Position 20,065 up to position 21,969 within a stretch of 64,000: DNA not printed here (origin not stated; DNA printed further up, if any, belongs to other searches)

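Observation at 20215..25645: Two orphan proteins, an autoinhibited Fic enzyme and a partner-less RavA-like AAA+ ATPase on one strand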

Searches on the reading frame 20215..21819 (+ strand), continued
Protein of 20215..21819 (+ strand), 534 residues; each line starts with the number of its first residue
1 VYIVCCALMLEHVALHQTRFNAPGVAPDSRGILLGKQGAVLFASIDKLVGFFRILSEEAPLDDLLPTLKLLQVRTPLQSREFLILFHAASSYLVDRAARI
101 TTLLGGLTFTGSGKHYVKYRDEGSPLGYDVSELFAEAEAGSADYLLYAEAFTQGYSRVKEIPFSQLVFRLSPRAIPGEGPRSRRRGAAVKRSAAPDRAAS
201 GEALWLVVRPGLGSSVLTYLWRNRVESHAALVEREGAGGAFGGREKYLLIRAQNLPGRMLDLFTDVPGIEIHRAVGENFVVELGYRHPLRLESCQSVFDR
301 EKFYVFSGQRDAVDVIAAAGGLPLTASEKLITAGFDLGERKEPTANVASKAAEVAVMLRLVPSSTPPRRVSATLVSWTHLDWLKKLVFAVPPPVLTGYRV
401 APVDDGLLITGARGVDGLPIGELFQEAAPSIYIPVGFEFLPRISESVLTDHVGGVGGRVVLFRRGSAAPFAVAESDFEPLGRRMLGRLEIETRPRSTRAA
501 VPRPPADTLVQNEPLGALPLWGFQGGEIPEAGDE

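Call 49: search_protein_families(library=pfam, proteins=[L040:13711-14901:-, L045:12702-16142:-, L059:6673-8058:-, L060:12712-13872:-, L060:13886-14548:-, L060:14081-15547:+, L064:3376-4311:-, L067:8131-10407:-, L067:10753-11676:-, L068:12753-13679:-], max_evalue=0.001)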
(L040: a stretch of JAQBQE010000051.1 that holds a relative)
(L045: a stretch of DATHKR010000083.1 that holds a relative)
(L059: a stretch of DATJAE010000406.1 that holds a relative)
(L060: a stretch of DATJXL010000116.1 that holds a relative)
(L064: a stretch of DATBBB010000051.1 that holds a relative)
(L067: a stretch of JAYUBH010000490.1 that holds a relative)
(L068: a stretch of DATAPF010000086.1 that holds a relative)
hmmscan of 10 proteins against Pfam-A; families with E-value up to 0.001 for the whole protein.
L040:13711-14901:- (396 aa): 5 families
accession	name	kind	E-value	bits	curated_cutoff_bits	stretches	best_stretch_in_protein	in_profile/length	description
PF08240.17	ADH_N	-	7.3e-23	81.3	23.5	1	74-193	1-103/104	Alcohol dehydrogenase GroES-like domain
PF00107.32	ADH_zinc_N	-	7e-22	78.2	31.8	1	233-355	1-128/129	Zinc-binding dehydrogenase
PF01262.27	AlaDh_PNT_C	-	6.8e-05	22.8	23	1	224-294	29-101/214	Alanine dehydrogenase/PNT, C-terminal domain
PF13602.12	ADH_zinc_N_2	-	8.2e-05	24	27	1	277-381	12-126/134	Zinc-binding dehydrogenase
PF02826.25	2-Hacid_dh_C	-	9.1e-05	22.3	25.1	1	223-266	36-79/178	D-isomer specific 2-hydroxyacid dehydrogenase, NAD binding domain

L045:12702-16142:- (1146 aa): 6 families
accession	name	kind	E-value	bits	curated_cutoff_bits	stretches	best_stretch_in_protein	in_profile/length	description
PF07494.17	Reg_prop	-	8.3e-43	139.3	20.4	2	621-644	1-24/24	Two component regulator propeller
PF07228.17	SpoIIE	-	1.7e-28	100.3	25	1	952-1141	2-191/192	Stage II sporulation protein E (SpoIIE)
PF23748.1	Beta-prop_LRRK2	-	3.2e-13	49.8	26.9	0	153-177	272-296/359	LRRK2 beta propeller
PF08450.18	SGL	-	1.2e-11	45.1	26.3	0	220-337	15-124/246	SMP-30/Gluconolactonase/LRE-like region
PF07495.19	Y_Y_Y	-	1.8e-07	31.4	26.6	1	795-848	2-55/65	Y_Y_Y domain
PF21959.2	DUF6923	-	4.3e-05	23.9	27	0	679-730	141-191/234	Repeat of unknown function (DUF6923)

L059:6673-8058:- (461 aa): 1 family
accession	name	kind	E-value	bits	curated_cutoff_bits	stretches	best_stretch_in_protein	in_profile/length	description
PF20669.3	Exo70_N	-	0.00017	22.2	23.9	0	236-290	36-75/83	Exocyst complex component Exo70 N-terminal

L060:12712-13872:- (386 aa): 0 families

L060:13886-14548:- (220 aa): 1 family
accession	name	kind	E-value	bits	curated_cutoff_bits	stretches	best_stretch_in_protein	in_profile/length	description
PF01186.22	Lysyl_oxidase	-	1.7e-30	106.6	20.4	1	73-214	51-188/204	Lysyl oxidase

L060:14081-15547:+ (488 aa): 0 families

L064:3376-4311:- (311 aa): 0 families

L067:8131-10407:- (758 aa): 2 families
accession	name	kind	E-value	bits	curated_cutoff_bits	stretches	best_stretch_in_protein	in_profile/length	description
PF02310.24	B12-binding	-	5.6e-15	55.7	32.1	1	326-443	19-120/121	B12 binding domain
PF04055.27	Radical_SAM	-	8e-12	46.1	29.5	1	488-652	2-166/166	Radical SAM superfamily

L067:10753-11676:- (307 aa): 0 families

L068:12753-13679:- (308 aa): 0 families

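Call 50: search_protein_families(library=pfam, proteins=[L069:12778-15636:-, L082:12822-13982:-, L082:13998-14837:-, L082:14657-15871:-, L052:6558-8456:+, L052:8444-9385:+, L052:9389-10852:+, L031:12621-13814:-], max_evalue=0.001)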
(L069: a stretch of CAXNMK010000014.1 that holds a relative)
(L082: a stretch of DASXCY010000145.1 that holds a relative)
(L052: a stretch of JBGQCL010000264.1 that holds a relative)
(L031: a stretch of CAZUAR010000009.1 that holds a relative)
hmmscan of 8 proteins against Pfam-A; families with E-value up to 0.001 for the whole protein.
L069:12778-15636:- (952 aa): 1 family
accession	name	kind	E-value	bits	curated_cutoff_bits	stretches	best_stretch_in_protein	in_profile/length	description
PF00932.25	LTD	-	8.6e-32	110.2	34.3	3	35-149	6-104/109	Lamin Tail Domain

L082:12822-13982:- (386 aa): 0 families

L082:13998-14837:- (279 aa): 1 family
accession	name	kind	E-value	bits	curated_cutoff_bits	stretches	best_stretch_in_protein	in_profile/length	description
PF01186.22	Lysyl_oxidase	-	1.6e-30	106.7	20.4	1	96-274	1-189/204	Lysyl oxidase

L082:14657-15871:- (404 aa): 0 families

L052:6558-8456:+ (632 aa): 3 families
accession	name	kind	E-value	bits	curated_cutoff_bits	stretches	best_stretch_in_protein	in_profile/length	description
PF00069.31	Pkinase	-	4e-37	128.5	31.7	1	18-275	1-252/263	Protein kinase domain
PF07714.23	PK_Tyr_Ser-Thr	-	7.1e-26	91.5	23.1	1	21-274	4-248/258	Protein tyrosine and serine/threonine kinase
PF01636.29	APH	-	9.3e-06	26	23.2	0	142-179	162-201/239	Phosphotransferase enzyme family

L052:8444-9385:+ (313 aa): 3 families
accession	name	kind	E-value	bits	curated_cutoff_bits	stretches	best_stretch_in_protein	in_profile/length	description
PF13432.12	TPR_16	-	1.6e-07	32.1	32.7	1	31-92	1-62/65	Tetratricopeptide repeat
PF07719.23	TPR_2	-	7.2e-05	23.1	27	0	61-87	2-28/34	Tetratricopeptide repeat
PF08308.17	PEGA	-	0.0009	19.5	20.8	0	116-173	4-61/71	PEGA domain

L052:9389-10852:+ (487 aa): 0 families

L031:12621-13814:- (397 aa): 0 families

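Call 51: predict_structure(alignment_id=A2)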
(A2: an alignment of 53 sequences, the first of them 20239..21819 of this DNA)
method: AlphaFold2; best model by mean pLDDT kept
length: 526 residues; sequences in the alignment: 53
mean_pLDDT: 82.7   pTM: 0.59
mean pLDDT of the five models: 82.7, 81.3, 80.8, 80.6, 80.2
residues with pLDDT >= 90: 316; 70-90: 90; 50-70: 73; < 50: 47
segments of 3 or more residues with pLDDT < 50: 1-13, 325-344, 511-518, 524-526
pLDDT, mean of each block of 10 residues (from residue 1): 38 62 86 97 97 95 96 97 93 96 91 66 70 88 93 96 91 68 52 86 95 96 81 73 95 94 96 96 96 95 92 91 57 35 59 92 95 92 90 94 91 94 96 91 87 92 94 83 55 64 54 48 49
secondary structure, 60 per line:
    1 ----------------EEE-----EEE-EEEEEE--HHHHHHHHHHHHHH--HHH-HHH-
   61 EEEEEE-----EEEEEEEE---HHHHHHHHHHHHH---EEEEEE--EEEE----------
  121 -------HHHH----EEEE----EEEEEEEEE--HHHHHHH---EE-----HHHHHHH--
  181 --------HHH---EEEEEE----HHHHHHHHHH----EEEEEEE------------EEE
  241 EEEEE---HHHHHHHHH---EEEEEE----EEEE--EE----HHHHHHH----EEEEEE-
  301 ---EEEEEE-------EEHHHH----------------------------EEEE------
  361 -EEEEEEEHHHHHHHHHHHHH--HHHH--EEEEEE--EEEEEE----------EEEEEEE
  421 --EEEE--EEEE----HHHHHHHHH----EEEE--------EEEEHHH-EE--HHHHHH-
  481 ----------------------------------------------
elements in order: E17-19 E25-27 E29-34 H37-50 E61-66 E72-79 H83-95 E99-104 E107-110 H128-131 E136-139 E144-152 H155-161 H172-178 E195-200 H205-214 E219-225 E238-245 H249-257 E261-266 E271-274 H283-289 E294-299 E304-309 H319-322 E351-354 E362-368 H369-381 H384-387 E390-395 E398-403 E414-420 E423-426 E429-432 H437-445 E450-453 E462-465 H474-479
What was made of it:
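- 20239..21819 (+): Gene A: 526-aa alpha+beta protein, a distant member of Pfam fvmX7 / bpX2_N and the first gene of the conserved trio. AlphaFold model pLDDT 82.7: a string of beta-alpha-beta-beta-alpha-beta modules (call 51).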

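Call 55: fold_search(model_id=the predicted structure, library=pdb)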
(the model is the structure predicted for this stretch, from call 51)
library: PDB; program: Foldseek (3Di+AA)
matches with E <= 10: 1064; with E <= 0.001: 0
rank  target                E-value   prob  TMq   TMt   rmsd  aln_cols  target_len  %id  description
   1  8ui2_A                1.2e-02  0.33  0.09  0.20  17.9       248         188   12  T33-ml28 - Designed Tetrahedral Protein Cage Using Machine Learning Algorithms (released 2024-03-06)
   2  5f9p_A                1.4e-02  0.21  0.11  0.19  25.7       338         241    9  Crystal structure study of anthrone oxidase-like protein (released 2016-12-14)
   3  5f9p_B                1.5e-02  0.16  0.11  0.18  22.0       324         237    9  Crystal structure study of anthrone oxidase-like protein (released 2016-12-14)
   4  4ney_A                2.3e-02  0.44  0.10  0.25  14.6       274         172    8  Crystal Structure of an engineered protein with ferredoxin fold, Northeast Structural Genomics Consortium (NESG) Targe (released 2014-01-15)
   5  4hhu_B                3.3e-02  0.47  0.10  0.26  16.6       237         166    7  Crystal Structure of Engineered Protein. Northeast Structural Genomics Consortium Target OR280. (released 2012-10-24)
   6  4hhu_A                3.3e-02  0.47  0.10  0.27  16.3       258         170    6  Crystal Structure of Engineered Protein. Northeast Structural Genomics Consortium Target OR280. (released 2012-10-24)
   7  8uf0_B                4.2e-02  0.18  0.09  0.19  17.5       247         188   12  T33-ml23 - Designed Tetrahedral Protein Cage Using Machine Learning Algorithms (released 2023-11-15)
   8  9kdp_C                4.4e-02  0.13  0.09  0.16  18.3       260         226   10  Crystal structure of monooxygenase PenE (released 2025-07-09)
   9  9kpg_A                5.2e-02  0.13  0.09  0.14  29.4       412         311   10  Crystal structure of human CASTOR2-arginine (released 2026-03-25)
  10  3mcs_A                6.8e-02  0.13  0.11  0.19  16.3       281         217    8  Crystal structure of Putative monooxygenase (FN1347) from FUSOBACTERIUM NUCLEATUM SUBSP. NUCLEATUM ATCC 25586 at 2.55  (released 2010-05-19)
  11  4gmk_B                7.2e-02  0.60  0.10  0.20  12.7       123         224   15  Crystal Structure of Ribose 5-Phosphate Isomerase from the Probiotic Bacterium Lactobacillus salivarius UCC118 (released 2012-08-29)
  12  4nez                  7.2e-02  0.35  0.10  0.27  16.7       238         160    8  Crystal Structure of an engineered protein with ferredoxin fold, Northeast Structural Genomics Consortium (NESG) Target  (released 2014-01-15)
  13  3mcs_B                8.5e-02  0.12  0.11  0.19  16.2       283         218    8  Crystal structure of Putative monooxygenase (FN1347) from FUSOBACTERIUM NUCLEATUM SUBSP. NUCLEATUM ATCC 25586 at 2.55  (released 2010-05-19)
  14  6n0f_U                1.1e-01  0.14  0.09  0.20  17.6       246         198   11  Cryo-EM structure of the HO BMC shell: subregion classified for BMC-T: TD-TSTSTS (released 2019-03-13)
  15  3f44                  1.3e-01  0.11  0.10  0.20  17.2       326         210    6  Crystal structure of putative monooxygenase (YP_193413.1) from Lactobacillus acidophilus NCFM at 1.55 A resolution (released 2008-11-18)
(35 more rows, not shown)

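Call 59: search_solved_structures(query=A2, max_evalue=1)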
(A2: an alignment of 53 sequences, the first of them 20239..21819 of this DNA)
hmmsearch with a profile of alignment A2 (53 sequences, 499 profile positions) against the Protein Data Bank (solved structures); distinct sequences matched with E-value up to 1: 0.

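Call 73: search_protein_families(library=pfam, proteins=[L043:9990-11504:+, L069:19277-21088:+, L050:913-2457:-, L048:1778-2353:+, L063:6063-6533:-, L067:13062-13574:-, L071:18958-19878:+, L065:20028-21131:+, L003:17705-19393:+, L003:14542-15318:+], max_evalue=0.01)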
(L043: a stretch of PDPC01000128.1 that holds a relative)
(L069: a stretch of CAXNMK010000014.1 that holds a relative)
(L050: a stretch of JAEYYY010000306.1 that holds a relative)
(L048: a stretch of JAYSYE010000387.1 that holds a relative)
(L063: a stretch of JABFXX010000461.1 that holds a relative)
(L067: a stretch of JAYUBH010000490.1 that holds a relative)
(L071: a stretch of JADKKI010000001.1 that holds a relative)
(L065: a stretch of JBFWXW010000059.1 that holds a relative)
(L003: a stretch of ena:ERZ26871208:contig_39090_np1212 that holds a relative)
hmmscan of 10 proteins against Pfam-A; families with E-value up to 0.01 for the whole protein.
L043:9990-11504:+ (504 aa): 0 families

L069:19277-21088:+ (603 aa): 4 families
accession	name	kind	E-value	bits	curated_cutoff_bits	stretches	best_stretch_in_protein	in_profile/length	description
PF13646.12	HEAT_2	-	1.6e-17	64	27.7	2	488-569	6-88/88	HEAT repeats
PF02985.28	HEAT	-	4.5e-08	33.1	23.5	0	452-475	2-25/31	HEAT repeat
PF13432.12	TPR_16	-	0.00025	21.8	32.7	1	14-67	2-51/65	Tetratricopeptide repeat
PF13424.12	TPR_12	-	0.0057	17.3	30.1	1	14-67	8-65/77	Tetratricopeptide repeat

L050:913-2457:- (514 aa): 1 family
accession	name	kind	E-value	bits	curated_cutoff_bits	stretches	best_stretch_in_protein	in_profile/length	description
PF14559.12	TPR_19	-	0.0059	17.4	25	0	94-128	13-47/68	Tetratricopeptide repeat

L048:1778-2353:+ (191 aa): 1 family
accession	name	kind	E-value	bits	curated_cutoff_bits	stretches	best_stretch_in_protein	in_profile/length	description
PF00691.25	OmpA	-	9.6e-14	52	27.2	1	86-168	2-84/98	OmpA family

L063:6063-6533:- (156 aa): 1 family
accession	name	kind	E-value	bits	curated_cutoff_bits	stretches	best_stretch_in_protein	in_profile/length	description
PF00300.27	His_Phos_1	-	4.4e-15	56.3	21.7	1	3-70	1-68/194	Histidine phosphatase superfamily (branch 1)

L067:13062-13574:- (170 aa): 1 family
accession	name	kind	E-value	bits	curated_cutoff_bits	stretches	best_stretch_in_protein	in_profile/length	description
PF09351.15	DUF1993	-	1.8e-55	187.8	23.4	1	5-164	1-161/161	Domain of unknown function (DUF1993)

L071:18958-19878:+ (306 aa): 1 family
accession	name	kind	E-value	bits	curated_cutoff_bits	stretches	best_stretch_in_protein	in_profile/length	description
PF05407.19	Peptidase_C27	-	0.002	18.6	27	1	86-134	47-90/177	Rubella virus endopeptidase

L065:20028-21131:+ (367 aa): 2 families
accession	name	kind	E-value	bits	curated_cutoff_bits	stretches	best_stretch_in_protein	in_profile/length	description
PF04055.27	Radical_SAM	-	9.7e-14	52.3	29.5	1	107-275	2-162/166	Radical SAM superfamily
PF21016.3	RlmN_N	-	2.5e-13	50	24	1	5-63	2-60/60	Ribosomal RNA large subunit methyltransferase N-terminal domain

L003:17705-19393:+ (562 aa): 0 families

L003:14542-15318:+ (258 aa): 0 families

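Call 76: search_solved_structures(query=A4, max_evalue=10, show_alignments=2)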
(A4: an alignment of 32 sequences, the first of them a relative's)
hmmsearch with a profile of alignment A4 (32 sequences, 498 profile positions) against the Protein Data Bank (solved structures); distinct sequences matched with E-value up to 10: 5.
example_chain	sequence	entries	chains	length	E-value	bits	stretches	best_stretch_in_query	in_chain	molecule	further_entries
4f1j_A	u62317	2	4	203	0.011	17.8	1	313-416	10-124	Thrombospondin related anonymous protein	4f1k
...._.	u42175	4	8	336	0.078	15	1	80-174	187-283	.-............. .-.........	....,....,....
2jcd_A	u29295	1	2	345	0.082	14.9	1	80-174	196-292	N-OXIDASE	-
3ivr_A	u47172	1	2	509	0.3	13.1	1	45-115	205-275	Putative long-chain-fatty-acid CoA ligase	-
7pwf_W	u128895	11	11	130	1.5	10.8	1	437-479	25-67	Ribosomal protein S15A | SSU ribosomal protein S8P (Fragment)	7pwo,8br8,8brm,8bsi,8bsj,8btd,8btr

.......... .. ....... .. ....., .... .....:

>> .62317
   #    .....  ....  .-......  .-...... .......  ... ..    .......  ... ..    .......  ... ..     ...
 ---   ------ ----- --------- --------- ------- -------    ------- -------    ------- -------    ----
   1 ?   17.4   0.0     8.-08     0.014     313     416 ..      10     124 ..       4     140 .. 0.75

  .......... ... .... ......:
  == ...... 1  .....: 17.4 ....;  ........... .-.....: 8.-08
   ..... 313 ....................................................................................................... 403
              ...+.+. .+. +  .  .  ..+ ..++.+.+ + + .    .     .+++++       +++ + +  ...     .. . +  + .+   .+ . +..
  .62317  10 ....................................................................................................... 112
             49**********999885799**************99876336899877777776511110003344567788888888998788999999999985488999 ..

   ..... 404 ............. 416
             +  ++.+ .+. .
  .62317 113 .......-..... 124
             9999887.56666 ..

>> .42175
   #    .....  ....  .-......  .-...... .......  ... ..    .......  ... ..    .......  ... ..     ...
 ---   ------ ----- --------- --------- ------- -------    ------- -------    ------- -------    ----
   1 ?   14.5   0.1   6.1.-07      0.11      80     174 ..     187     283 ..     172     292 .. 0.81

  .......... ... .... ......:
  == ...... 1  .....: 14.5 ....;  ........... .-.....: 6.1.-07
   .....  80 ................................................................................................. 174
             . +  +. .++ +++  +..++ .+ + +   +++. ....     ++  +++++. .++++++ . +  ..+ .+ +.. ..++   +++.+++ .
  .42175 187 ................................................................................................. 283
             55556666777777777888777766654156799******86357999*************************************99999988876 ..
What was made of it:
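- Its best PDB hit is the TRAP vWA domain (call 76).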
